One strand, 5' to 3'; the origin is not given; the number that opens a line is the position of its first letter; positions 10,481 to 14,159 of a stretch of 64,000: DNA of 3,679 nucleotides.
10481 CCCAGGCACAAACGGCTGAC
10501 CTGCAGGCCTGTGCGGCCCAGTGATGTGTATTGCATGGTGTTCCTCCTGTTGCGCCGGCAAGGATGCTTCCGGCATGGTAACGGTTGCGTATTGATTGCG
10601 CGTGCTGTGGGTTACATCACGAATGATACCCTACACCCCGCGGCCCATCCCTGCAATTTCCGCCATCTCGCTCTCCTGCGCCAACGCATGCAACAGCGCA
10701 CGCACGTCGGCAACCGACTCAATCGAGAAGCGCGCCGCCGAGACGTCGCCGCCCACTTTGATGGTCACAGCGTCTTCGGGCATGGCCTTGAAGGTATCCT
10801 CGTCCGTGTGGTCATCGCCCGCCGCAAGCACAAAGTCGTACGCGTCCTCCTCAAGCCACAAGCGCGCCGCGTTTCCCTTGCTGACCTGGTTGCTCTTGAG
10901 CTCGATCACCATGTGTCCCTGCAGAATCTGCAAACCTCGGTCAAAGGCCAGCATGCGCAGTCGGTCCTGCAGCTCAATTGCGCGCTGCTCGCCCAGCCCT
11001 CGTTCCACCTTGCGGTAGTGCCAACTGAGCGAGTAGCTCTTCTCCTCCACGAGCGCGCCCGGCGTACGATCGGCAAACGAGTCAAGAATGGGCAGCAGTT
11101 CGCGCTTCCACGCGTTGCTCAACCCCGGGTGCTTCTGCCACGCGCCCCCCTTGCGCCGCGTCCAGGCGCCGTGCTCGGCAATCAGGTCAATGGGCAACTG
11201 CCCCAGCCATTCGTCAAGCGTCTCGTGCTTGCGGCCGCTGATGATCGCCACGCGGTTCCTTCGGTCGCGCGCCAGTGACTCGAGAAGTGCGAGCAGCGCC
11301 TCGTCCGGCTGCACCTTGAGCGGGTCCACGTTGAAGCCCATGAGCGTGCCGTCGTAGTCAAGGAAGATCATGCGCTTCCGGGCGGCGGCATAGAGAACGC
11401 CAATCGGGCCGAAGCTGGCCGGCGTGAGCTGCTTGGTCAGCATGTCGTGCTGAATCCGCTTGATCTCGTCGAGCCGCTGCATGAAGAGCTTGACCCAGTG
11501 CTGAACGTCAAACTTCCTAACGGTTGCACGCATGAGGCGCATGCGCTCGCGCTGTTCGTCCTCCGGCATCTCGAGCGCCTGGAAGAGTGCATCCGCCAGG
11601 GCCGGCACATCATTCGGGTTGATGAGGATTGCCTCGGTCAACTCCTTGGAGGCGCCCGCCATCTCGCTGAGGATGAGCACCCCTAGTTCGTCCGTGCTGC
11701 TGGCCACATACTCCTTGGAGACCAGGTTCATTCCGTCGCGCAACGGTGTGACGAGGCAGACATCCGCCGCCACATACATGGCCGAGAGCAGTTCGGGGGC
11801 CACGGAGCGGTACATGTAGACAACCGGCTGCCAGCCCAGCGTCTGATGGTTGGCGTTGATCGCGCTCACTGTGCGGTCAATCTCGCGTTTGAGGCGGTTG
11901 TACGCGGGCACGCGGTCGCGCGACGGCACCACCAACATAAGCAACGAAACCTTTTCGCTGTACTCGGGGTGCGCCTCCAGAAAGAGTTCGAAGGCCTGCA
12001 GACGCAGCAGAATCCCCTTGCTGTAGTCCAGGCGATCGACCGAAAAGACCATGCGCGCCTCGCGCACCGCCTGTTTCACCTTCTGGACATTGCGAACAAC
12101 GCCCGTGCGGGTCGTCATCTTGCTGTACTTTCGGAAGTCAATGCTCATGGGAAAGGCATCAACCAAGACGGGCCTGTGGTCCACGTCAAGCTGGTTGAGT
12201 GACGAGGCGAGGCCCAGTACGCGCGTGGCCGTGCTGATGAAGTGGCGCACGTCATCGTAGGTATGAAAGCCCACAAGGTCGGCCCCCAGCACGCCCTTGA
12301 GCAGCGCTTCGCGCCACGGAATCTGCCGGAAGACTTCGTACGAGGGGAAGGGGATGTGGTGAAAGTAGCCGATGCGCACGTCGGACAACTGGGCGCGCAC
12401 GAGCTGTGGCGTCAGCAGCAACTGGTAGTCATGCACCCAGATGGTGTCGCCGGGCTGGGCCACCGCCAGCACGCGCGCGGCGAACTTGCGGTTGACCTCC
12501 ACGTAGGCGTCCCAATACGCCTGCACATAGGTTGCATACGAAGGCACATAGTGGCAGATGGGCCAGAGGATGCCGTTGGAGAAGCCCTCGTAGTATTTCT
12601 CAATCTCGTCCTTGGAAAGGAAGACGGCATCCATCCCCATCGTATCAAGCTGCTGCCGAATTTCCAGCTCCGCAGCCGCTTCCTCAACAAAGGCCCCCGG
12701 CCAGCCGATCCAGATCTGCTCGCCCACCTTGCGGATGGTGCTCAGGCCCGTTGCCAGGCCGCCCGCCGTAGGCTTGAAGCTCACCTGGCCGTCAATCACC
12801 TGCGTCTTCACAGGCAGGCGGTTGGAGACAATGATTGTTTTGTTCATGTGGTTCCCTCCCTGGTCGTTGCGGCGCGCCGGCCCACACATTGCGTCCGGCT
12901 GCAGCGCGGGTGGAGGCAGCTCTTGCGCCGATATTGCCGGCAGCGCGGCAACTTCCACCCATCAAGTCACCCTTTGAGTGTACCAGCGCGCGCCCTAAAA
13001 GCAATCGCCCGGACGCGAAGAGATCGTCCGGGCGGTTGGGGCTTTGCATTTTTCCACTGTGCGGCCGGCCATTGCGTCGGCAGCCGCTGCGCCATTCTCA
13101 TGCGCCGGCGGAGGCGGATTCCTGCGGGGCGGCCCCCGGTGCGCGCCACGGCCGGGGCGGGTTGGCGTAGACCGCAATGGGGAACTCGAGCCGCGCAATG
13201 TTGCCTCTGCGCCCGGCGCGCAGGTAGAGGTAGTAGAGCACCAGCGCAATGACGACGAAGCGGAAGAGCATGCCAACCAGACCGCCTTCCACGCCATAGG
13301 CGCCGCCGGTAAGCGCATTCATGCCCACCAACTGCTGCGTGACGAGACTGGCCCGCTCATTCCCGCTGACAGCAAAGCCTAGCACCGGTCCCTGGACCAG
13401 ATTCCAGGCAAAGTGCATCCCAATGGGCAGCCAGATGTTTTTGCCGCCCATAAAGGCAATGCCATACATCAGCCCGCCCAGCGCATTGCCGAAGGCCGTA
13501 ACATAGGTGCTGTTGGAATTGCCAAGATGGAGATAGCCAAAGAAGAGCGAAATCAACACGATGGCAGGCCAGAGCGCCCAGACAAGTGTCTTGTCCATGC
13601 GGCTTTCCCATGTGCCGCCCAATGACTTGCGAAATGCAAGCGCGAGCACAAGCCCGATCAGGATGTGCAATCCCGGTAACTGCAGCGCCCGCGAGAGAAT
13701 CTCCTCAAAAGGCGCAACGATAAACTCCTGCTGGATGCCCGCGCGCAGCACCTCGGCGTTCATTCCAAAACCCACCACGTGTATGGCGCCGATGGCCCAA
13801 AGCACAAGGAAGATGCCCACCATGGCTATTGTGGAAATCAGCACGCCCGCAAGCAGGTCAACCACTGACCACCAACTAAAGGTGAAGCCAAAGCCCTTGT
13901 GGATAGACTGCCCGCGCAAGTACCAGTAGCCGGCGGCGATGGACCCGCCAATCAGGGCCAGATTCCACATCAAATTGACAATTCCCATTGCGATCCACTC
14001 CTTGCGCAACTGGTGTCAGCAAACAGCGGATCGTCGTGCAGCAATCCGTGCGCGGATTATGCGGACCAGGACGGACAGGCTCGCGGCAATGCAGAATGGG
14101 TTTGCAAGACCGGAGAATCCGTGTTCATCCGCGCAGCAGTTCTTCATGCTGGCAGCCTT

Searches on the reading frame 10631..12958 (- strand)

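Call 85: search_protein_families(library=pfam, proteins=[window:10631-12958:-], max_evalue=0.00001)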
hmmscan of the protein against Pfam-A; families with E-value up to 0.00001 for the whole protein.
window:10631-12958:- (775 aa): 2 families
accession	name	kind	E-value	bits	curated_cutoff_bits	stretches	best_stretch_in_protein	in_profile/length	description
PF00982.27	Glyco_transf_20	-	1.3e-149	499.4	32.5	1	40-497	2-472/473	Glycosyltransferase family 20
PF02358.22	Trehalose_PPase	-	1.3e-45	155.8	27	1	532-735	1-211/235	Trehalose-phosphatase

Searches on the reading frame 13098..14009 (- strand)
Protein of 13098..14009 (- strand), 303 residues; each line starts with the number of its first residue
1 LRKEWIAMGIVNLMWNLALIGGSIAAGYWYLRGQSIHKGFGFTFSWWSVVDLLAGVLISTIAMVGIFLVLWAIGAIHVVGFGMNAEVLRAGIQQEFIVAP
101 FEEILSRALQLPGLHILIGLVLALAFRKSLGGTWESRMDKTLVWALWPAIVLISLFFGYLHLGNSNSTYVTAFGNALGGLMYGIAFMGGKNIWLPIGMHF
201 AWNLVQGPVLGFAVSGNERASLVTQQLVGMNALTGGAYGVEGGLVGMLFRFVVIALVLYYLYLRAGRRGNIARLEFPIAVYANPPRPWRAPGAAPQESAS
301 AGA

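Call 85: search_protein_families(library=pfam, proteins=[window:13098-14009:-], max_evalue=0.00001)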
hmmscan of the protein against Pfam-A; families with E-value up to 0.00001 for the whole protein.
window:13098-14009:- (303 aa): 1 family
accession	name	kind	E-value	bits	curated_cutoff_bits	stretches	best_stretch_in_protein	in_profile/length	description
PF02517.21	Rce1-like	-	4.9e-10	40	22.4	1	96-205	13-93/93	Type II CAAX prenyl endopeptidase Rce1-like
